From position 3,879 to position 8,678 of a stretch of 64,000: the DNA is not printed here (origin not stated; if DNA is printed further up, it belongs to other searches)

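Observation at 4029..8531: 1500-aa HExxH-peptidase :: UbiB/ABC1-kinase fusion protein wedged between tuf and rpsJ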

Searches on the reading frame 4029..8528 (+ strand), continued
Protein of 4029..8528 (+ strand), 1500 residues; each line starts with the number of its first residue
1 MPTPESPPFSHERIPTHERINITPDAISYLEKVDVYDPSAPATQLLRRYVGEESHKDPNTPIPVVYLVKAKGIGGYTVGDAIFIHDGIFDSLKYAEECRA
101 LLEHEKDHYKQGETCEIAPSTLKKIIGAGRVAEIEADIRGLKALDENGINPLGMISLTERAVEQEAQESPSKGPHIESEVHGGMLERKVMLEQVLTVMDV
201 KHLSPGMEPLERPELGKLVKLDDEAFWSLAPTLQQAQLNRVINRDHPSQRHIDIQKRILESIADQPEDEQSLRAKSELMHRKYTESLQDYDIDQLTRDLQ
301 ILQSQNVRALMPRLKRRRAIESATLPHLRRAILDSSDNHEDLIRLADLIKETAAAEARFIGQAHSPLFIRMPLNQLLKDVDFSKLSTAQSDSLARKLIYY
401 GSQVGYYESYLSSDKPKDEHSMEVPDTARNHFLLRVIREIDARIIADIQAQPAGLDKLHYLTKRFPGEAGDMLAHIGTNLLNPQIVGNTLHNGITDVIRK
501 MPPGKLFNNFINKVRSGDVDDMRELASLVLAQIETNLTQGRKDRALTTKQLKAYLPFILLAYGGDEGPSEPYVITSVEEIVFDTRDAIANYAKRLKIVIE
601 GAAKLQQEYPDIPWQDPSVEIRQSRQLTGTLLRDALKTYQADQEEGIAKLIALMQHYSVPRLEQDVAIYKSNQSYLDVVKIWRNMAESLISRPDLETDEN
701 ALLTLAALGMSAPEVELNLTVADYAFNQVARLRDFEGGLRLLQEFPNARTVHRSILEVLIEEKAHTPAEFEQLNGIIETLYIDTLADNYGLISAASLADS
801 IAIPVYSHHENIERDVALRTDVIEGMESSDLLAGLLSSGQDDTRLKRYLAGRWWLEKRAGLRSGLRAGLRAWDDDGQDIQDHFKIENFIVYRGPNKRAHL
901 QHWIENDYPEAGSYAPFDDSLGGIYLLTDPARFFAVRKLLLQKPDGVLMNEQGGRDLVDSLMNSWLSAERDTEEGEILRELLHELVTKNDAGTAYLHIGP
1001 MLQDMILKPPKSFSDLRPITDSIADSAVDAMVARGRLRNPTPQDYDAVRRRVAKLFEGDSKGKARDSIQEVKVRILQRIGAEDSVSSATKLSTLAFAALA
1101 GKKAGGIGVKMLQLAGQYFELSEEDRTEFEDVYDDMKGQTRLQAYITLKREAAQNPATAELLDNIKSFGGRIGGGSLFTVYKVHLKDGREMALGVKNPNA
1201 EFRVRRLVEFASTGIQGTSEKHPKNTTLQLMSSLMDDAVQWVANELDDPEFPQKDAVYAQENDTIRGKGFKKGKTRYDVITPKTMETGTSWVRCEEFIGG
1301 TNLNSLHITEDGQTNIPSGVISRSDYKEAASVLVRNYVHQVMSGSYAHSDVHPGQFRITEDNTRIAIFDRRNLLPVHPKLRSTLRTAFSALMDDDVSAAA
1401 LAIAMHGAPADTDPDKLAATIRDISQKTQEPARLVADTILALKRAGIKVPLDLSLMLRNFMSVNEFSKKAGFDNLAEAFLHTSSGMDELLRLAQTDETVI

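Call 88: search_protein_families(library=padloc, proteins=[window:4029-8528:+], max_evalue=0.01)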
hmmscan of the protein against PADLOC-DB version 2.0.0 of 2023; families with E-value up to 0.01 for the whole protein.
window:4029-8528:+ (1500 aa): 0 families

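Call 94: find_related_loci(query=A6, collection=viral_contigs, flank=5000)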
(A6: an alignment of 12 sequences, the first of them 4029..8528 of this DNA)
Query A6 (1500 aa) in viral_contigs; peptide patterns used: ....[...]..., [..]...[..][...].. (x = any residue, [..] = any of these).
50 stretches matched a pattern, but none encodes a relative of the query by tblastn (E <= 1e-3).
